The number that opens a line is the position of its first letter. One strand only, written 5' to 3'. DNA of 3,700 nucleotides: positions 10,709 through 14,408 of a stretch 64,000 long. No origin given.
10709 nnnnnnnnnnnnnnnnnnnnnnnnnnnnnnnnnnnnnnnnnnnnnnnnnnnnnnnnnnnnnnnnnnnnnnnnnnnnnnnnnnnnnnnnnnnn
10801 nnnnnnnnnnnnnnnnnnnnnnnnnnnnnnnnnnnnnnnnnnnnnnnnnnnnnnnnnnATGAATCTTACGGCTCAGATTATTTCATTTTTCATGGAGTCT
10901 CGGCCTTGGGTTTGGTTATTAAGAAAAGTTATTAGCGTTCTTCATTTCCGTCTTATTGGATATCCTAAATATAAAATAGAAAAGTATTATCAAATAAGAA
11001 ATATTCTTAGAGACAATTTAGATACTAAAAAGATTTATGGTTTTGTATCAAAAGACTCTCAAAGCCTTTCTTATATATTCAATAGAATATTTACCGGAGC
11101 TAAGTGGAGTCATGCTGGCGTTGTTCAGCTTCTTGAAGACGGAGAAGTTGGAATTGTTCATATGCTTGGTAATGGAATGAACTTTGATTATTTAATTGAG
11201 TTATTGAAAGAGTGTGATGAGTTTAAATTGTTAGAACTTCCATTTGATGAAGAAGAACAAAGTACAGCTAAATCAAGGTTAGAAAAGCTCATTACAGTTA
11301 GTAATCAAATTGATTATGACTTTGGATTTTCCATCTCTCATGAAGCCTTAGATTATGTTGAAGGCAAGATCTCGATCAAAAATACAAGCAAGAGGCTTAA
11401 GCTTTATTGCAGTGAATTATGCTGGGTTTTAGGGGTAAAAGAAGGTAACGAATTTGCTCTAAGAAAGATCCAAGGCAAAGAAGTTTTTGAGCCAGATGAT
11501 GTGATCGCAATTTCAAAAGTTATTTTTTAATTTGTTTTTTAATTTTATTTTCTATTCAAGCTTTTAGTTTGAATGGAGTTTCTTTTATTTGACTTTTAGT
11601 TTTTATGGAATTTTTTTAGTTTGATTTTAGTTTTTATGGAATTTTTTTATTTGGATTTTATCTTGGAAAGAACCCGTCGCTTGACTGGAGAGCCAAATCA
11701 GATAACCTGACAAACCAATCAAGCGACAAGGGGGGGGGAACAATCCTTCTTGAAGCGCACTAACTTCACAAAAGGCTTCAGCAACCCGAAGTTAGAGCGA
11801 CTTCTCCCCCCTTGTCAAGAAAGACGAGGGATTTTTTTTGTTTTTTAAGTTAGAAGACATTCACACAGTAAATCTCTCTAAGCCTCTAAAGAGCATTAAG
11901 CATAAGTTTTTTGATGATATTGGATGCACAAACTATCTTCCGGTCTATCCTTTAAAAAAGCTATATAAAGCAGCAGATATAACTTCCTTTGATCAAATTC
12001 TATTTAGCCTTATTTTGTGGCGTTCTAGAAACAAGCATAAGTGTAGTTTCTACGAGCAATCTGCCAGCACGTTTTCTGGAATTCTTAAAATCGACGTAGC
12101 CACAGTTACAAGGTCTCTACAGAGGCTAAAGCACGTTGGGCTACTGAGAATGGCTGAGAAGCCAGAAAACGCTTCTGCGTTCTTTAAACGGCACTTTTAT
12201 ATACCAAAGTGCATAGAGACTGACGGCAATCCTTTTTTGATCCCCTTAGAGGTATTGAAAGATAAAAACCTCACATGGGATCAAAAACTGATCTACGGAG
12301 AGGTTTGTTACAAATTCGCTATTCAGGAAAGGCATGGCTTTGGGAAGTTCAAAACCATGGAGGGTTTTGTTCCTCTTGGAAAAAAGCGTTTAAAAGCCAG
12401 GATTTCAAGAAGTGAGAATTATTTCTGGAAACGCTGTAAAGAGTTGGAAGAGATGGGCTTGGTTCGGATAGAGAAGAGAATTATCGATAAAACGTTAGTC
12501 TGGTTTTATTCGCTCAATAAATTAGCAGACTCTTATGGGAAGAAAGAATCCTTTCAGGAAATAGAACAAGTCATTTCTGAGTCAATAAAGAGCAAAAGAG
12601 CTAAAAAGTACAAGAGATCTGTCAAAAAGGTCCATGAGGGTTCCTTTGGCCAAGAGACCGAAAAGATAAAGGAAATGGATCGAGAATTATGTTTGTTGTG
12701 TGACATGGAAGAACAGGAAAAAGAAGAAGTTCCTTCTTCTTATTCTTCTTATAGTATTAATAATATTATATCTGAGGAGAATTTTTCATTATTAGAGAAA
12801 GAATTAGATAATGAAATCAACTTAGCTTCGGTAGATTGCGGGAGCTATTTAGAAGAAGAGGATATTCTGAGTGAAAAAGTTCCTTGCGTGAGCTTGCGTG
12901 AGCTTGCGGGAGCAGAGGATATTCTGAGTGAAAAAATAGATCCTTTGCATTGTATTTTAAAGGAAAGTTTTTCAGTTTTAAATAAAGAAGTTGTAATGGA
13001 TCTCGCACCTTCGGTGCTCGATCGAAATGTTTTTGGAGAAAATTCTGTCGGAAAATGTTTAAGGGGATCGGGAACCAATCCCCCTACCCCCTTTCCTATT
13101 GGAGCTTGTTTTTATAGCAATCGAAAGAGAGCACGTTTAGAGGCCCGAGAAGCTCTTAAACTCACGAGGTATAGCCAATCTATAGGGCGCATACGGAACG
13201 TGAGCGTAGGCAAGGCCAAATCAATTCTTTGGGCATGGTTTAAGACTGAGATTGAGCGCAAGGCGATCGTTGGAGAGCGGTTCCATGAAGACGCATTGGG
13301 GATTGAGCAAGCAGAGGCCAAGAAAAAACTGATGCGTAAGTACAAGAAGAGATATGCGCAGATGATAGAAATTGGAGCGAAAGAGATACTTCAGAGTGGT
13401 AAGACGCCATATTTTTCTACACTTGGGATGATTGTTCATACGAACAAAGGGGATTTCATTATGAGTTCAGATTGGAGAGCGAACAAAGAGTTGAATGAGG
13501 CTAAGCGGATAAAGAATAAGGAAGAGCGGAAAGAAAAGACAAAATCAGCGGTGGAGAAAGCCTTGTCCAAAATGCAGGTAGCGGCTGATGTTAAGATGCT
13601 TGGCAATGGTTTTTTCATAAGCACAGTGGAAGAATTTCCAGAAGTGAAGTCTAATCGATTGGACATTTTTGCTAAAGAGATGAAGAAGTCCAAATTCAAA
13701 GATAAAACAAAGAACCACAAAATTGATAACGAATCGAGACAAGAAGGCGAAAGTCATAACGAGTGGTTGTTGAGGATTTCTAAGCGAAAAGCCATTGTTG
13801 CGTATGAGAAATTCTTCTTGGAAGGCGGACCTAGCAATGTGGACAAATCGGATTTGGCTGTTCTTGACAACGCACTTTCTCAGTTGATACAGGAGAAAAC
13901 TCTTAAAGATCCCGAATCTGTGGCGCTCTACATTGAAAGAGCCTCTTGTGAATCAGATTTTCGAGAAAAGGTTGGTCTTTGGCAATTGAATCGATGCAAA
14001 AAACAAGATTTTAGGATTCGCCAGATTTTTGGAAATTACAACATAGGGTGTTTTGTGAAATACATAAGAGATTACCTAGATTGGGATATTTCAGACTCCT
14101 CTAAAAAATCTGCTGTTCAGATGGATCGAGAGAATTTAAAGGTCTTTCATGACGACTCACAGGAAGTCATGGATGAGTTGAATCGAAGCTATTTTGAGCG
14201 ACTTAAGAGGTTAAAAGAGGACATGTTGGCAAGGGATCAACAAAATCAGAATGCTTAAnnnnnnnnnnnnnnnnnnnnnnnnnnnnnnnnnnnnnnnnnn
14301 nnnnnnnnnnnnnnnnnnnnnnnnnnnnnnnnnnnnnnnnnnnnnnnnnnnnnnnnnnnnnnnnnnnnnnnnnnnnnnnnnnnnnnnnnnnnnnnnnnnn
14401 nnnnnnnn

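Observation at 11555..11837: Candidate replication origin: iteron-like 30-bp tandem repeats plus a nested triple-hairpin with G9 and C6 tracts, directly upstream of the replication genes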

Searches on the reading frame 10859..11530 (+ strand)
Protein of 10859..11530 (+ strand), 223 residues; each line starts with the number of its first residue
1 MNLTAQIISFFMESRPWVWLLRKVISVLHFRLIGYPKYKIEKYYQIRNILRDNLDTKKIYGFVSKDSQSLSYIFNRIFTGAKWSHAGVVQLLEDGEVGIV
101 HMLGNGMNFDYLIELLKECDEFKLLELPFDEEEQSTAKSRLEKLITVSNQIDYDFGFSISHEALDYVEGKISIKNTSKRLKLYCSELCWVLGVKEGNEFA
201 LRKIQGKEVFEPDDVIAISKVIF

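Call 10: search_protein_families(library=pfam, proteins=[window:10859-11530:+], max_evalue=0.01)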
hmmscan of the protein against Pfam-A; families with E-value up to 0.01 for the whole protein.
window:10859-11530:+ (223 aa): 1 family
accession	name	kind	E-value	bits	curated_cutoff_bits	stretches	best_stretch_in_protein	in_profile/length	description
PF05708.18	Peptidase_C92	-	0.00022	21.7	27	1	73-189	16-114/166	Permuted papain-like amidase enzyme, YaeF/YiiX, C92 family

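Call 12: search_protein_families(library=phrogs, proteins=[window:10859-11530:+], max_evalue=0.001)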
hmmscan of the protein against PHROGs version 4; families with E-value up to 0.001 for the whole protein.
window:10859-11530:+ (223 aa): 0 families

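Call 45: find_homologous_proteins(query=window:10859-11530:+, max_evalue=0.00001)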
Query window:10859-11530:+ (223 aa): 3 proteins with E <= 0.00001 among 144 candidates.
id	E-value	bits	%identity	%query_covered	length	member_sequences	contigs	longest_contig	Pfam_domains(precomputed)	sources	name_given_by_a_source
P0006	3.3e-144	496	100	100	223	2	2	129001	-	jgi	-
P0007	5.9e-103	361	73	95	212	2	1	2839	PF05708.19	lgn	-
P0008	1.5e-26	111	36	96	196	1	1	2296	-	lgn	-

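Call 46: find_encoding_contigs(protein=P0007, flank=10000)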
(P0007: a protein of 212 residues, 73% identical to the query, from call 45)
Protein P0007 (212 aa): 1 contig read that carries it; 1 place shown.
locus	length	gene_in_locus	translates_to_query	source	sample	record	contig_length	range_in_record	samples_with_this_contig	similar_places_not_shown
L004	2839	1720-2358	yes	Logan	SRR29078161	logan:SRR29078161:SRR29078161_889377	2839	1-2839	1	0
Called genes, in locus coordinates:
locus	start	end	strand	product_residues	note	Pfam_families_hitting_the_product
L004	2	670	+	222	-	?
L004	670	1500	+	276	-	-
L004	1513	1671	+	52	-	-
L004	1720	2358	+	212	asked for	PF05708:Peptidase_C92 (faint)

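Call 47: find_encoding_contigs(protein=P0008, flank=10000)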
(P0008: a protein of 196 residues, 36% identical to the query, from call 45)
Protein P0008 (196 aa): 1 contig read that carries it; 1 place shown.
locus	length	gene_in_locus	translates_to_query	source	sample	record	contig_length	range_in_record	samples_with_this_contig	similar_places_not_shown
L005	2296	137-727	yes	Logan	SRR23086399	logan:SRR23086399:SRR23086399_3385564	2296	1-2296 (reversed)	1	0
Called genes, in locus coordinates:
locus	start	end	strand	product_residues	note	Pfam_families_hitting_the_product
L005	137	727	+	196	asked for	-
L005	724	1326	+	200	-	PF25087:GMPPB_C (weak), PF25084:LbH_EIF2B (weak), PF00132:Hexapep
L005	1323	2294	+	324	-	?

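Call 63: list_cluster_members(proteins=[P0006, P0007, P0003])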
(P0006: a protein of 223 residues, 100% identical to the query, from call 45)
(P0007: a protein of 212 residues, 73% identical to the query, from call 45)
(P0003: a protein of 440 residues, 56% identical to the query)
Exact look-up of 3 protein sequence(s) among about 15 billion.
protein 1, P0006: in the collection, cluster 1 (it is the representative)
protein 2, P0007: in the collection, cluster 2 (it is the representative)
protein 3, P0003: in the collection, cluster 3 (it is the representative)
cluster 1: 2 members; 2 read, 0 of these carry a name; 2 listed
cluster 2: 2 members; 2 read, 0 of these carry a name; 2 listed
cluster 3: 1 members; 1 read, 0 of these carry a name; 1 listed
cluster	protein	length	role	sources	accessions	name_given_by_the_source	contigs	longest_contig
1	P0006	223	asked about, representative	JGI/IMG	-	-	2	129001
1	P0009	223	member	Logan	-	-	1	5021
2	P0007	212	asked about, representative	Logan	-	-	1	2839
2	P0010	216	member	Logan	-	-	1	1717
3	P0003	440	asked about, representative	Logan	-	-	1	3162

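Call 64: find_encoding_contigs(protein=P0009, flank=10000)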
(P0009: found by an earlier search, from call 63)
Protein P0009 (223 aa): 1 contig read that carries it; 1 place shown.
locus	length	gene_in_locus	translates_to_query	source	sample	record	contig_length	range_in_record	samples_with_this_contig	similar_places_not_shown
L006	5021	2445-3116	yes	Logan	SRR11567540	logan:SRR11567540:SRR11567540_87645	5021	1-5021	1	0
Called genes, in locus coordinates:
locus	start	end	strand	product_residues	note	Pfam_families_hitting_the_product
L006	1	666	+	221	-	?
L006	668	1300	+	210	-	-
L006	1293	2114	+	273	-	-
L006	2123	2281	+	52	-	-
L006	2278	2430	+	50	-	-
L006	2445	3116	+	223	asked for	-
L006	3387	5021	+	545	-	?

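Call 65: find_encoding_contigs(protein=P0010, flank=10000)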
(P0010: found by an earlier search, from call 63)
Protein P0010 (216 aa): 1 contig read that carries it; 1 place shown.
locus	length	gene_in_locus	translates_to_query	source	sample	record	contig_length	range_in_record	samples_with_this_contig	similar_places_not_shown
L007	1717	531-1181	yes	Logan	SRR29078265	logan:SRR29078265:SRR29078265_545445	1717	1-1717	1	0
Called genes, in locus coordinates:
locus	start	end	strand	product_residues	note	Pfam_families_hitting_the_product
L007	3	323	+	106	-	?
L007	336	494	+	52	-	-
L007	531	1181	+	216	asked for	PF05708:Peptidase_C92 (faint)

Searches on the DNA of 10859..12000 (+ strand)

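Call 11: search_dna_similar(query=window:11400-12000:+, collection=phages, mode=distant, max_rows=30)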
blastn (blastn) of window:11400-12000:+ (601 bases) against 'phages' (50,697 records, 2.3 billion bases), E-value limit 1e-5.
No match.

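Call 19: search_rna_families(source=window, start=11450, end=11950, threshold=evalue, max_evalue=10, show_alignments=4)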
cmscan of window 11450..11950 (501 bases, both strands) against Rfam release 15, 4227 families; matches with E-value up to 10: 5.
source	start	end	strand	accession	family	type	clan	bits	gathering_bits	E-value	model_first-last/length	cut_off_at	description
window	11769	11846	+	RF02451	ncr1241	Gene; sRNA;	-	15.2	60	7.5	1-63/63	no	Bacillus sRNA ncr1241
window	11717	11816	-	RF01461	rli24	Gene; sRNA;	-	13.4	100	9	1-158/158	no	Listeria sRNA rli22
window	11722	11821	-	RF01918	mir-1249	Gene; miRNA;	-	13.2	83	8.9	1-75/75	no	mir-1249 microRNA precursor family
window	11832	11882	-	RF00522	PreQ1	Cis-reg; riboswitch;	-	13.1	39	6.7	1-45/45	no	PreQ1 (pre queuosine) riboswitch aptamer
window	11822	11932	-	RF01946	KCNQ1OT1_1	Gene; lncRNA;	-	9.3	70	0.26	348-464/464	no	KCNQ1 overlapping transcript 1 conserved region 1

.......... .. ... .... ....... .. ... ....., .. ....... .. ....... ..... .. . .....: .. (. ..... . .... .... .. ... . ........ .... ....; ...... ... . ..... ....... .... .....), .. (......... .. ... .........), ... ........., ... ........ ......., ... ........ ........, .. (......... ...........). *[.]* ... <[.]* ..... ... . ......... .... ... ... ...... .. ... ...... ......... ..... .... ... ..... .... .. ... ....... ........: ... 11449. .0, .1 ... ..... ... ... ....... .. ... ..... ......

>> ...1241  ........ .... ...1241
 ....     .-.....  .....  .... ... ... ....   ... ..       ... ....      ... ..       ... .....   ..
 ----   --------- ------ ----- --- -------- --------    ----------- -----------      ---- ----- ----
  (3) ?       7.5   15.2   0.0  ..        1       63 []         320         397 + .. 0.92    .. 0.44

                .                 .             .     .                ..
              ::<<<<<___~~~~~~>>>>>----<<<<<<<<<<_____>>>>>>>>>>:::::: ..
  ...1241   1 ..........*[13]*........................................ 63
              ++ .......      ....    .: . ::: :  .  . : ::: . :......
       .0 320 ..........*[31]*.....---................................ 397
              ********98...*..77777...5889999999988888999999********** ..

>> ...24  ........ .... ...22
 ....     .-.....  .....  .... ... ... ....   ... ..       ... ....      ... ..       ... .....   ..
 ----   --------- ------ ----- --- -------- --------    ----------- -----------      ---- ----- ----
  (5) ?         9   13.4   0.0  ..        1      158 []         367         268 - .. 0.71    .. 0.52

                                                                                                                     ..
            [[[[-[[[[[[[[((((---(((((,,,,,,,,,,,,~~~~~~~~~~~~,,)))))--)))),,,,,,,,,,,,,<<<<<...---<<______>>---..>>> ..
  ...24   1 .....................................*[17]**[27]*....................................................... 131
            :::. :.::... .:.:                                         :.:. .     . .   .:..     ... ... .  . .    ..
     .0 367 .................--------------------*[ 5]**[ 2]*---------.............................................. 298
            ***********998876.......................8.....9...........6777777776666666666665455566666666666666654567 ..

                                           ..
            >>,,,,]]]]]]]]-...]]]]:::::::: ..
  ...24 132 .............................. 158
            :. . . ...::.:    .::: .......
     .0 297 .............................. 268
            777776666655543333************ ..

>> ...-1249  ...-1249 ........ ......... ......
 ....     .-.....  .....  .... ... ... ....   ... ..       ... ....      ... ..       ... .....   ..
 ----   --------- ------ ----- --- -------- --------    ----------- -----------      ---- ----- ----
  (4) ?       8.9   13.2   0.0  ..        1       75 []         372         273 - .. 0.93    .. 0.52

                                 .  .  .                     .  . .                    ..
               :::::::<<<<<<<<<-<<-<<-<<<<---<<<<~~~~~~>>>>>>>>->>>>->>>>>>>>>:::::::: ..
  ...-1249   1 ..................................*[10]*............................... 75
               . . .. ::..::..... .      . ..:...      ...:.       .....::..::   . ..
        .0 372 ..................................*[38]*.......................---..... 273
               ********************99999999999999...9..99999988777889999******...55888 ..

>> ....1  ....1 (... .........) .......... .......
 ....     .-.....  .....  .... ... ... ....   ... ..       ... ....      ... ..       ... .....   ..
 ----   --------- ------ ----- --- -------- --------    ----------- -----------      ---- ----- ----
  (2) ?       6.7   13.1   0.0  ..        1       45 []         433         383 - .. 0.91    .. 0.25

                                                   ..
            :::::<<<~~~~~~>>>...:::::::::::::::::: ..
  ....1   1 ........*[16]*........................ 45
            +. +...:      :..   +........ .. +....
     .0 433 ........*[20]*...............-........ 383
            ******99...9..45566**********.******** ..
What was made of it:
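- On Any curated RNA family (Rfam 15): At E up to 10 in the locus only chance-level hits appear (call 19).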

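Call 107: search_rna_families(sources=[L004, L006], threshold=evalue, max_evalue=0.1)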
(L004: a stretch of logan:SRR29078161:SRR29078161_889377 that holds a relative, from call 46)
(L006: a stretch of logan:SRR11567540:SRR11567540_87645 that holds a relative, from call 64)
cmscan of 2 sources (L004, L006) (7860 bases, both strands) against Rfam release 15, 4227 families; matches with E-value up to 0.1: 0.
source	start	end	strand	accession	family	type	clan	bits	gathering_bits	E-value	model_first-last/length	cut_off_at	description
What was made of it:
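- On Any curated RNA family (Rfam 15): L004 and L006 give nothing (call 107).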

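Call 108: search_dna_similar(query=window:11531-11900:+, collection=plasmids, mode=distant, max_rows=10)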
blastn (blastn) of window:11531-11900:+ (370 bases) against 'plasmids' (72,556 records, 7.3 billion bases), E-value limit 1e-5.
No match.
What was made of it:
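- Tried and rejected: blastn against phage and plasmid collections: no match (calls 11, 108).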

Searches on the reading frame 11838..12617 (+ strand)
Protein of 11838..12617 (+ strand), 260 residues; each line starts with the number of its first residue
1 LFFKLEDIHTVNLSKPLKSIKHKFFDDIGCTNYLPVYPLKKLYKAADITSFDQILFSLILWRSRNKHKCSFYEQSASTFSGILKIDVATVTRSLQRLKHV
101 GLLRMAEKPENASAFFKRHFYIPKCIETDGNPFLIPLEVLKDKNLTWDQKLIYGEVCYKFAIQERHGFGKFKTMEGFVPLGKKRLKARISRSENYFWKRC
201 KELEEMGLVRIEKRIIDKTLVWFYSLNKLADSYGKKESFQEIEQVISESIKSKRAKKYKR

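Call 31: search_protein_families(library=pfam, proteins=[window:11838-12600:+], max_evalue=10)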
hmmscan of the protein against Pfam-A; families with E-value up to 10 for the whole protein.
window:11838-12600:+ (254 aa): 8 families
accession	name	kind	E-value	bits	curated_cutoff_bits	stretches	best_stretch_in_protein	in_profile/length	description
PF01325.25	Fe_dep_repress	-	0.0025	18.4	26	1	79-106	28-55/60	Iron dependent repressor, N-terminal DNA binding domain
PF13412.12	HTH_24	-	0.011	15.7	21.9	1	189-210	27-48/48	Winged helix-turn-helix DNA-binding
PF22182.2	DUF6945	-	0.034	14.7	28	1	183-214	47-79/83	Domain of unknown function (DUF6945)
PF13730.12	HTH_36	-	0.035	14.3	25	1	53-103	7-55/55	Helix-turn-helix domain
PF01978.25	TrmB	-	0.099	12.9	25.6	1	75-108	24-57/68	Sugar-specific transcriptional regulator TrmB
PF01047.28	MarR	-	0.11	12.8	24.6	1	76-111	20-55/59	MarR family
PF25212.1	HVO_A0114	-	0.14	12.4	27.6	1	83-109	46-72/84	HVO_A0114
PF10007.15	DUF2250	-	0.16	12.5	24.4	1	77-105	26-54/93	Uncharacterized protein conserved in archaea (DUF2250)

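Call 93: predict_structure(protein=window:11838-12617:+)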
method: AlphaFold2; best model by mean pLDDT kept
length: 260 residues; sequences in the alignment: 1
mean_pLDDT: 38.1   pTM: 0.30
mean pLDDT of the five models: 38.1, 37.5, 36.7, 36.1, 35.8
residues with pLDDT >= 90: 0; 70-90: 2; 50-70: 58; < 50: 200
segments of 3 or more residues with pLDDT < 50: 1-142, 157-174, 227-260
pLDDT, mean of each block of 10 residues (from residue 1): 23 28 30 26 28 29 26 22 26 29 30 31 29 41 51 49 39 51 60 58 60 67 51 35 35 38
secondary structure, 60 per line:
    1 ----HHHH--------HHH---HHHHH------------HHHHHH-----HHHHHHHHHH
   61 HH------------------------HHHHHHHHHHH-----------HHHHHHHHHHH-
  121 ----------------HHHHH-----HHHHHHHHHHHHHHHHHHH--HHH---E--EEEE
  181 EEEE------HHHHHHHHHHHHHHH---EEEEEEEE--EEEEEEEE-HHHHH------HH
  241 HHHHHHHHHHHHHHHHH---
elements in order: H5-8 H23-27 H40-45 H51-62 H87-97 H109-119 H137-141 H147-165 E177-184 H191-205 E209-216 E219-226 H228-232 H239-257
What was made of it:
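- The structure model was unusable, with pLDDT 38 (call 93).
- Tried and rejected: AlphaFold of the N-terminal 260 aa without an alignment: pLDDT 38, unusable, so no fold search was run (call 93).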

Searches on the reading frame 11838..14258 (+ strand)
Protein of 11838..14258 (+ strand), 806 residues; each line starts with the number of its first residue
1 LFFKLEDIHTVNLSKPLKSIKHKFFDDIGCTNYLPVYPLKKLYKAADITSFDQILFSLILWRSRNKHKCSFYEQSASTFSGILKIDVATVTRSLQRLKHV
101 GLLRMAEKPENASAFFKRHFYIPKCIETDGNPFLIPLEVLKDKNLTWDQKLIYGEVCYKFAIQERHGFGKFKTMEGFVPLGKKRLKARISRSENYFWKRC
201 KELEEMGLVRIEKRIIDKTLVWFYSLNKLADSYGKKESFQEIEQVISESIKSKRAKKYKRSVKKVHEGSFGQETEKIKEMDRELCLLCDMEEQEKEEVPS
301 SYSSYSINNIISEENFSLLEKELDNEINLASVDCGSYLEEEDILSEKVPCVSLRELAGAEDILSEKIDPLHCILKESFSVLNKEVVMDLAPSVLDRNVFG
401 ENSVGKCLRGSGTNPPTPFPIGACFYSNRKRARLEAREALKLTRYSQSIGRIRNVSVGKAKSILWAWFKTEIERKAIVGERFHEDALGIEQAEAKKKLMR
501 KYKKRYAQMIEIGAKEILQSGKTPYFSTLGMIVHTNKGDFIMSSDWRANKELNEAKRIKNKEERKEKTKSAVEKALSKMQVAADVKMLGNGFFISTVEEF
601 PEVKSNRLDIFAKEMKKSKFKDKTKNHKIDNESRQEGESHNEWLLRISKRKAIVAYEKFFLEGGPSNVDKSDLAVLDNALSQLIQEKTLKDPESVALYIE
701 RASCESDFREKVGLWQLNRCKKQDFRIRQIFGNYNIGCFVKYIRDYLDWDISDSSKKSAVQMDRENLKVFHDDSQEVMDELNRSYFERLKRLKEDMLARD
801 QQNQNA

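Call 10: search_protein_families(library=pfam, proteins=[window:11838-14258:+], max_evalue=0.01)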
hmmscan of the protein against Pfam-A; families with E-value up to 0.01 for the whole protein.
window:11838-14258:+ (806 aa): 0 families

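Call 12: search_protein_families(library=phrogs, proteins=[window:11838-14258:+], max_evalue=0.001)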
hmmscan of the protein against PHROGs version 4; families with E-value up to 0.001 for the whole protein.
window:11838-14258:+ (806 aa): 1 family
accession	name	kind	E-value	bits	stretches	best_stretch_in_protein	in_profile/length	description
phrog_8102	-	DNA, RNA and nucleotide metabolism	0.0003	21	0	44-121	28-104/337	replication initiation protein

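Call 14: find_related_loci(query=window:11838-14258:+, collection=viral_contigs, flank=4000)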
Query window:11838-14258:+ (806 aa) in viral_contigs; peptide patterns used: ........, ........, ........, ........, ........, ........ (x = any residue, [..] = any of these).
2 stretches matched a pattern, but none encodes a relative of the query by tblastn (E <= 1e-3).

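Call 17: find_homologous_proteins(query=window:11838-14258:+)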
Query window:11838-14258:+ (806 aa): 1 proteins with E <= 0.001 among 8000 candidates.
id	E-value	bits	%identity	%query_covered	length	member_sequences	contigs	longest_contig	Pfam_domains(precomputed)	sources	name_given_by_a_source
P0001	0.0e+0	1805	100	100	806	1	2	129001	-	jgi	-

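Call 30: search_solved_structures(query=window:11838-14258:+, max_evalue=10, show_alignments=2)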
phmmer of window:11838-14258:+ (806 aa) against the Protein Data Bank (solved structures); distinct sequences matched with E-value up to 10: 0.

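Call 44: search_protein_representatives(protein=window:11838-14258:+)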
Query: 806 residues. Proteins with E-value up to 0.001 (for the whole library): 1; up to 1e-10: 1; up to 1e-30: 1. The best 1 are listed.
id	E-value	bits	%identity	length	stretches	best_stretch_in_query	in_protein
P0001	0.0e+00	1805.1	100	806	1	1-806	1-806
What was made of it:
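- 11838..14258 (+): The regulated gene: an 806-aa orphan protein with two weak wHTH signals, first gene of the module 806-aa / 183-aa / DnaB / DnaG. No homologue in 5.8 billion or 1.84 billion proteins (calls 17, 44).
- Tried and rejected: Homologues of the 806-aa protein: none except itself in 5.8 billion and 1.84 billion proteins, and none in the PDB (calls 17, 30, 44).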

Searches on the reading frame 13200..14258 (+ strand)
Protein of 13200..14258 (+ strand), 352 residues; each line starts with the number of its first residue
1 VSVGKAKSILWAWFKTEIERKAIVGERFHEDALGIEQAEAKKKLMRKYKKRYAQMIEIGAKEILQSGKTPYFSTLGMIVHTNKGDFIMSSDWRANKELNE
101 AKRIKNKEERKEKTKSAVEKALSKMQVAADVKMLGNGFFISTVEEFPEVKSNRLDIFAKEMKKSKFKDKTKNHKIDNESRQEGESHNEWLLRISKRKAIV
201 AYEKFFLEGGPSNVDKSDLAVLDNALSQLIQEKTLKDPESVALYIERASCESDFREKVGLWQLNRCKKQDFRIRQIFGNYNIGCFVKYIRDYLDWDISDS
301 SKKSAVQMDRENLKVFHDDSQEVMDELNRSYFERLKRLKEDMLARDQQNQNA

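Call 31: search_protein_families(library=pfam, proteins=[window:13200-14258:+], max_evalue=10)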
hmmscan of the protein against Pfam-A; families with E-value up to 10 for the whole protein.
window:13200-14258:+ (352 aa): 1 family
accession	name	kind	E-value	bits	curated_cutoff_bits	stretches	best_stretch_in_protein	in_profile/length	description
PF17854.6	FtsK_alpha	-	0.28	11.9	22.9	1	102-162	11-75/101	FtsK alpha domain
